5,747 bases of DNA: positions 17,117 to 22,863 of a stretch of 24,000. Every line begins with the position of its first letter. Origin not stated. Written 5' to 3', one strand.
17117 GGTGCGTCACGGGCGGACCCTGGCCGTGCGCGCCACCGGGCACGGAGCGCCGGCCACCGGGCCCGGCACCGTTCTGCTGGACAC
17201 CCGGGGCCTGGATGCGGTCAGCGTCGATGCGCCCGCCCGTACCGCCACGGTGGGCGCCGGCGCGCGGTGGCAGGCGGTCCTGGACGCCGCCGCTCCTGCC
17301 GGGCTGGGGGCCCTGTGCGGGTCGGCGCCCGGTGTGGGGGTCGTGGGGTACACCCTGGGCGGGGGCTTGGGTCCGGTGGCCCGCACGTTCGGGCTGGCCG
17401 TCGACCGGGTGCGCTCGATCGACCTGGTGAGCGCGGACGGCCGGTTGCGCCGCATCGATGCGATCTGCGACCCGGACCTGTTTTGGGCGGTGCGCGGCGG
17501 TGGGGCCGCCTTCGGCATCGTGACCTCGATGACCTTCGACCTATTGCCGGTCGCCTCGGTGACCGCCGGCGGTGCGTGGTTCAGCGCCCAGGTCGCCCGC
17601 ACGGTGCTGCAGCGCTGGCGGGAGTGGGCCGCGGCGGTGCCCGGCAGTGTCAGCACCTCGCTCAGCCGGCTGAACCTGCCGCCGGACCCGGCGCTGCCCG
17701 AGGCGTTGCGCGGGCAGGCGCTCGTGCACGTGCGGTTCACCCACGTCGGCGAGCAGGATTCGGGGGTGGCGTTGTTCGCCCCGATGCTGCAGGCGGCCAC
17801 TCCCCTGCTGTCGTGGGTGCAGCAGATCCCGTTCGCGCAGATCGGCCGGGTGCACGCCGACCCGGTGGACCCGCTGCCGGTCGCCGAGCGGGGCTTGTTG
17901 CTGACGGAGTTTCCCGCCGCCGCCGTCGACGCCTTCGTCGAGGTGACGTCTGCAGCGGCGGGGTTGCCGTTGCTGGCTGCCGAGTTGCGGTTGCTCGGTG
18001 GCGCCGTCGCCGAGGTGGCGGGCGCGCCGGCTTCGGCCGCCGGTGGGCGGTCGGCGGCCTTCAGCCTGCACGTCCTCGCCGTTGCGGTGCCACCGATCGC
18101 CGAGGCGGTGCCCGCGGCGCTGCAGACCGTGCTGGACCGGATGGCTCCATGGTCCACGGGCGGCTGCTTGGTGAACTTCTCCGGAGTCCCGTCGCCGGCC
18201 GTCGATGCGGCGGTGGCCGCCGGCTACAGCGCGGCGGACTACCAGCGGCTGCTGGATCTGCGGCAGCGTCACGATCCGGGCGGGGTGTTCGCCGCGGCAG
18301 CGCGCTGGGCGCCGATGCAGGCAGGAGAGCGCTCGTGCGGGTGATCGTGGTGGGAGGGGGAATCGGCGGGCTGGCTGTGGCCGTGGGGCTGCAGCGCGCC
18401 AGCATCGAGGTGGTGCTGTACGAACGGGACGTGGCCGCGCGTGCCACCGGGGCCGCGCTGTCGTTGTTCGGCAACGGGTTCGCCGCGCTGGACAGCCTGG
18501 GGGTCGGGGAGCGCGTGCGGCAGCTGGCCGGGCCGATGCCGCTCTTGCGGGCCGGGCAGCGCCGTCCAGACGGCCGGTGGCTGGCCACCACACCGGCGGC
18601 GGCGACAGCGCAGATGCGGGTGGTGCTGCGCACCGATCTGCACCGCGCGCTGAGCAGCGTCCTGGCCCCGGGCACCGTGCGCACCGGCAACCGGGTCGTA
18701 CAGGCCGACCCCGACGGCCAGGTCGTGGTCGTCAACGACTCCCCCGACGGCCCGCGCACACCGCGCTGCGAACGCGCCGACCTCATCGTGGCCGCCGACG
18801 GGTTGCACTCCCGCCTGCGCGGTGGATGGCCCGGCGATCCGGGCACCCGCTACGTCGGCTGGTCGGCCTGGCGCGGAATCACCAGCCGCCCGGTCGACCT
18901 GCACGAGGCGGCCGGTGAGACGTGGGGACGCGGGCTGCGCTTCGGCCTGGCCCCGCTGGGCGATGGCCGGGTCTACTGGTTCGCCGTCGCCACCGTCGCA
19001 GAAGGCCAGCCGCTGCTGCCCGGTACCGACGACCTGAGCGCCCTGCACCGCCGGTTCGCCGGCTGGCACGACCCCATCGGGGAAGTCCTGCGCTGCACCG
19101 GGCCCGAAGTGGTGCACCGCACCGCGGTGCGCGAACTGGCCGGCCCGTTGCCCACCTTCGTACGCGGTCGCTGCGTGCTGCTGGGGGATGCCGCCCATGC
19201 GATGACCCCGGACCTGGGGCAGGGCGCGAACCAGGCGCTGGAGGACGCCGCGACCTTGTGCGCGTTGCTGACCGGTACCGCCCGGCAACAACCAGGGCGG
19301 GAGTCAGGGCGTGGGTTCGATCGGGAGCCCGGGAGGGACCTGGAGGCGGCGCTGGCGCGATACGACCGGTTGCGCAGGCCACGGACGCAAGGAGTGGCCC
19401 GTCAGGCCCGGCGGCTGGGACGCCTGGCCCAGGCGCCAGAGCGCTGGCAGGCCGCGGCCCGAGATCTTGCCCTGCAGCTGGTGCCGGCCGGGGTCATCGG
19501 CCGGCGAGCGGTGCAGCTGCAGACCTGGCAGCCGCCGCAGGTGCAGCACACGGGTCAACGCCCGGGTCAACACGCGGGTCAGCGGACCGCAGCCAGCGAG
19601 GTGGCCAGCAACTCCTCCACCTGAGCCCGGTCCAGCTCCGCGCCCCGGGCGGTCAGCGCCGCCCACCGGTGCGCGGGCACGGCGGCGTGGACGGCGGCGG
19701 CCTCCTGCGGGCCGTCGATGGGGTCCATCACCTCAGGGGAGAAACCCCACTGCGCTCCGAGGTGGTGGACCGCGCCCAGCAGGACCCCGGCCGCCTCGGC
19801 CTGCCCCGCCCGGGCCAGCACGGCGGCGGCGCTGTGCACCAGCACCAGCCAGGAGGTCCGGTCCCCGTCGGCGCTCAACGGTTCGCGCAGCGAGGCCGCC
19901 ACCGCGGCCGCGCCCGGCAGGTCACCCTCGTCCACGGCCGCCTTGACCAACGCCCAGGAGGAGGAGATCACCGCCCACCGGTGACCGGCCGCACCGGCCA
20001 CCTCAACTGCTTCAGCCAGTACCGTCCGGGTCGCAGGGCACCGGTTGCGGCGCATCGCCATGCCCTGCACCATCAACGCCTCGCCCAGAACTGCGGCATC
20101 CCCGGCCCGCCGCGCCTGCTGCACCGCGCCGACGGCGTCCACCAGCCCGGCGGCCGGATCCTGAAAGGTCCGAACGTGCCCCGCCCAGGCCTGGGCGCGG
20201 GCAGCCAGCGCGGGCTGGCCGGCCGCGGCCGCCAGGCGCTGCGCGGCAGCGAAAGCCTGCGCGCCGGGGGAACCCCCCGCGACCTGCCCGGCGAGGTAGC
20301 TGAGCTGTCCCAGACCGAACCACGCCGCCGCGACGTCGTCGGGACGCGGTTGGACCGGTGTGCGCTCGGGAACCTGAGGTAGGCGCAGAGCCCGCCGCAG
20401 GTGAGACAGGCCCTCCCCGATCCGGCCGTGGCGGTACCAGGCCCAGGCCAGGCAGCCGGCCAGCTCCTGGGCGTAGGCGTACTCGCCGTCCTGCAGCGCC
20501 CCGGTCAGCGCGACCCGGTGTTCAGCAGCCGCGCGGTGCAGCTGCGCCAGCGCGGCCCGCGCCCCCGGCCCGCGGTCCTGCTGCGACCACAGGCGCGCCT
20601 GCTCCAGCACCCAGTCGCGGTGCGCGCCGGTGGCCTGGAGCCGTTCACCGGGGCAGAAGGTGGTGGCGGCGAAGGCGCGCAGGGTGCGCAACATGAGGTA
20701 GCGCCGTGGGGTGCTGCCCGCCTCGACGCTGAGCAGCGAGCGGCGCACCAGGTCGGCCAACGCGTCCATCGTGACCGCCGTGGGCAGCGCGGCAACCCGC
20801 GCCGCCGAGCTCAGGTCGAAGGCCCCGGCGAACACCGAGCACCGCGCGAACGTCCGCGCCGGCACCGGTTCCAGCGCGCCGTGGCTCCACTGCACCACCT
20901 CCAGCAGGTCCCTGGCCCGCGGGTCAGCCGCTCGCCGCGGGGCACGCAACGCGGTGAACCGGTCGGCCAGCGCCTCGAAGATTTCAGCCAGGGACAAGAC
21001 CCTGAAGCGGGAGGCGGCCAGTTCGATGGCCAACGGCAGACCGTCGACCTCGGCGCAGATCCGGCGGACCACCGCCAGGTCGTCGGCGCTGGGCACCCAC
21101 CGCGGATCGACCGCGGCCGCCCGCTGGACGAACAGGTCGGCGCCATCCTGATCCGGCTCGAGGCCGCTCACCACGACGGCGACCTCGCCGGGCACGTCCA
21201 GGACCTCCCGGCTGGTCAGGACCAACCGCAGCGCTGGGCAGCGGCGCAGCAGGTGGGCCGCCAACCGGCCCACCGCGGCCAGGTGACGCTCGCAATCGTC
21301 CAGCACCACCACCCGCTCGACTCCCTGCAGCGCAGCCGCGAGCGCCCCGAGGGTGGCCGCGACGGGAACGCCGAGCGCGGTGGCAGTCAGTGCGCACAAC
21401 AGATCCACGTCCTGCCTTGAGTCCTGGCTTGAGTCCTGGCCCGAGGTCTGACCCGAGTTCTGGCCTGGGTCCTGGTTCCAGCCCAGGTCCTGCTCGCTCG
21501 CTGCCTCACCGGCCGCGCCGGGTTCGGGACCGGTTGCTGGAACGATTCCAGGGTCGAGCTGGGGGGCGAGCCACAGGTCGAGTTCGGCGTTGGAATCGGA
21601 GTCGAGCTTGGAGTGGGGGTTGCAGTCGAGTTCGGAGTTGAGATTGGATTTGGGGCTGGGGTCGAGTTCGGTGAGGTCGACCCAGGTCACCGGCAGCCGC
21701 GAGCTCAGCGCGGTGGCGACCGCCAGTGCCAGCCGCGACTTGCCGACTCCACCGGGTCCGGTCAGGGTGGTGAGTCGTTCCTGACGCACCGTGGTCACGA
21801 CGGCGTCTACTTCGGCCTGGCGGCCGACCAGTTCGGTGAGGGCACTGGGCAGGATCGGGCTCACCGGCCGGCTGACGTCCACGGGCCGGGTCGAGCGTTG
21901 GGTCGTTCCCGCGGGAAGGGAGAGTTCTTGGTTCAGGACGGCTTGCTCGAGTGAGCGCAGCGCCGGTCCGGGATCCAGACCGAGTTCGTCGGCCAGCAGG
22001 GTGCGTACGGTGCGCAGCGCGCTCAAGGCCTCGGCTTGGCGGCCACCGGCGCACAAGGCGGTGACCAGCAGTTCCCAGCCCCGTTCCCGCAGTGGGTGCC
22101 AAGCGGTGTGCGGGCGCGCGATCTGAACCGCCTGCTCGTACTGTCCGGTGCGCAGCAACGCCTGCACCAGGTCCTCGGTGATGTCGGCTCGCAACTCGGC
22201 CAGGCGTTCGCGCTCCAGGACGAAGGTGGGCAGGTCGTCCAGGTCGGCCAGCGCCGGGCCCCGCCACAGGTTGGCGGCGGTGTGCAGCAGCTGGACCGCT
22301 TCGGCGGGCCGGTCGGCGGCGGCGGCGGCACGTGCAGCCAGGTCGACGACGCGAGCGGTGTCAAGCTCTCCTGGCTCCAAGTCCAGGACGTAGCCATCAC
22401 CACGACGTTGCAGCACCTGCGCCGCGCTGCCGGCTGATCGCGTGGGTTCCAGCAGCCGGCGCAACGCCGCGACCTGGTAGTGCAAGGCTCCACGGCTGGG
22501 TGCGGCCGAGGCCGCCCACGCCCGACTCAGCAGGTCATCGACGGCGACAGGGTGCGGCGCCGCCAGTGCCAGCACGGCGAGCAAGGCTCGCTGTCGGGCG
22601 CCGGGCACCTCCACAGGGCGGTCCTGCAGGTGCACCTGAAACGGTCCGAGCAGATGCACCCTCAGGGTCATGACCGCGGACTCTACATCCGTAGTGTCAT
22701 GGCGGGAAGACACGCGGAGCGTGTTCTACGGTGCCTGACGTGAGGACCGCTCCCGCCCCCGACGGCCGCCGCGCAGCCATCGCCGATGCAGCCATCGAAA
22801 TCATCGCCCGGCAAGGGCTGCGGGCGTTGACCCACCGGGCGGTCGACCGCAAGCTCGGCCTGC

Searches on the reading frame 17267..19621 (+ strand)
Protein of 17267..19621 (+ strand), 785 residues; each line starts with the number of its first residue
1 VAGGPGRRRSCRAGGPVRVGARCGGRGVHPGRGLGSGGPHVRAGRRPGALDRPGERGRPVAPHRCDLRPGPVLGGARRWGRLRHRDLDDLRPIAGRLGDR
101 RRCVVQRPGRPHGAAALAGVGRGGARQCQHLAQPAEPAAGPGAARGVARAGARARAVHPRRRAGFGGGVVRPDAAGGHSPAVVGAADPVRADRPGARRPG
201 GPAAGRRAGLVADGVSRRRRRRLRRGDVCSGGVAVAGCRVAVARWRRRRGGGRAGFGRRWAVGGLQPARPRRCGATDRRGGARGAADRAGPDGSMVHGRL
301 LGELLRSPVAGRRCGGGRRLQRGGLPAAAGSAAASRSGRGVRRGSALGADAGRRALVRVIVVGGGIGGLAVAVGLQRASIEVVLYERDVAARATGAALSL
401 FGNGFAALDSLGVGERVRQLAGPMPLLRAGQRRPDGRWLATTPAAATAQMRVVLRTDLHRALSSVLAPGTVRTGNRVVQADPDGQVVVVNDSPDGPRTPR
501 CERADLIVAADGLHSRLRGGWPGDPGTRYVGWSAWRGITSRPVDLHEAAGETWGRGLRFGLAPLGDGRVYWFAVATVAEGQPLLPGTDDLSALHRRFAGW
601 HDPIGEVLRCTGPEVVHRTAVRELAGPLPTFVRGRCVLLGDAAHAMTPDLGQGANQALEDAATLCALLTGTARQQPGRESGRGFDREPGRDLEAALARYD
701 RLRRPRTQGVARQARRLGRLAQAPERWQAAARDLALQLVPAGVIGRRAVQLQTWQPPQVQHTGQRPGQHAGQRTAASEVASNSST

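Call 80: search_protein_families(library=pfam, proteins=[window:17267-19621:+], max_evalue=0.001)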
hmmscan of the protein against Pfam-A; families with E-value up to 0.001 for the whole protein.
window:17267-19621:+ (785 aa): 3 families
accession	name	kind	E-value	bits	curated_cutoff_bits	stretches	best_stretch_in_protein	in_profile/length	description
PF01494.25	FAD_binding_3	-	4.1e-23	82.6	22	1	357-670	2-320/349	FAD binding domain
PF13450.12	NAD_binding_8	-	0.00075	20.2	21.9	0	361-388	1-28/68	NAD(P)-binding Rossmann-like domain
PF07992.20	Pyr_redox_2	-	0.00088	19.2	26.1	0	358-390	2-34/291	Pyridine nucleotide-disulphide oxidoreductase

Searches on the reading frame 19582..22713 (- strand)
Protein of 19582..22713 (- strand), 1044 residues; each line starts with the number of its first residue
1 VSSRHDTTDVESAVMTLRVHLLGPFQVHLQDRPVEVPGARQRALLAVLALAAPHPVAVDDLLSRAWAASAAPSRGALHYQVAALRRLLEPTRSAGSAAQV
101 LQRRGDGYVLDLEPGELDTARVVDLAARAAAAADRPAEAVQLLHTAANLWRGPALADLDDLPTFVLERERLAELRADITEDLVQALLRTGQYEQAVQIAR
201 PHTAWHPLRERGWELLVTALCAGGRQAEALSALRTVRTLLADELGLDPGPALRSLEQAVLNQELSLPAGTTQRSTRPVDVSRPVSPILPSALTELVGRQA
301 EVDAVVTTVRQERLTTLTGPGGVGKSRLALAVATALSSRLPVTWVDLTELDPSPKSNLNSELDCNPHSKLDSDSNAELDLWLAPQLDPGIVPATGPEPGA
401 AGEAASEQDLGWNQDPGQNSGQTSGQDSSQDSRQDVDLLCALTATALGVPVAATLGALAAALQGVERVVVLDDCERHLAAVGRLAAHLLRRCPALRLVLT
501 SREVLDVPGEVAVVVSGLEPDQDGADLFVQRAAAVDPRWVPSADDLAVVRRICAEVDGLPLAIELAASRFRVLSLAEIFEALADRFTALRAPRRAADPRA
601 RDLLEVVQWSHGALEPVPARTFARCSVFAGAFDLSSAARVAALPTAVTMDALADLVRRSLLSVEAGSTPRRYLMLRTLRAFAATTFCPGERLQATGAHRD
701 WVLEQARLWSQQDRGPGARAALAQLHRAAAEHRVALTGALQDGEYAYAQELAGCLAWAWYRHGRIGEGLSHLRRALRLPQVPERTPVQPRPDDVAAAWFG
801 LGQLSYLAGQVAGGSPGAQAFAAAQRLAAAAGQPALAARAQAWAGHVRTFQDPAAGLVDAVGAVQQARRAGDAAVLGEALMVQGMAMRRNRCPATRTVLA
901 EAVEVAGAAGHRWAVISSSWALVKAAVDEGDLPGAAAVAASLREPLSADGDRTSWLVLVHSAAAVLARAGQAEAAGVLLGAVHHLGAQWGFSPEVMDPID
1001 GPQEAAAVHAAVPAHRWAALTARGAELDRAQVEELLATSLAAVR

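Call 80: search_protein_families(library=pfam, proteins=[window:19582-22713:-], max_evalue=0.001)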
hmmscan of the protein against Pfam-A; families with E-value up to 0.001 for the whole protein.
window:19582-22713:- (1044 aa): 3 families
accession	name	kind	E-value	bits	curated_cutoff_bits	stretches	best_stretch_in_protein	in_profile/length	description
PF03704.23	BTAD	-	2.5e-36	125.7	22.1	1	118-260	2-146/146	Bacterial transcriptional activator domain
PF00486.34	Trans_reg_C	-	3.5e-06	27.4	26.2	1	39-110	8-77/77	Transcriptional regulatory protein, C terminal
PF13191.12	AAA_16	-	2.8e-05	25.1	32.6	1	294-492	1-159/167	AAA ATPase domain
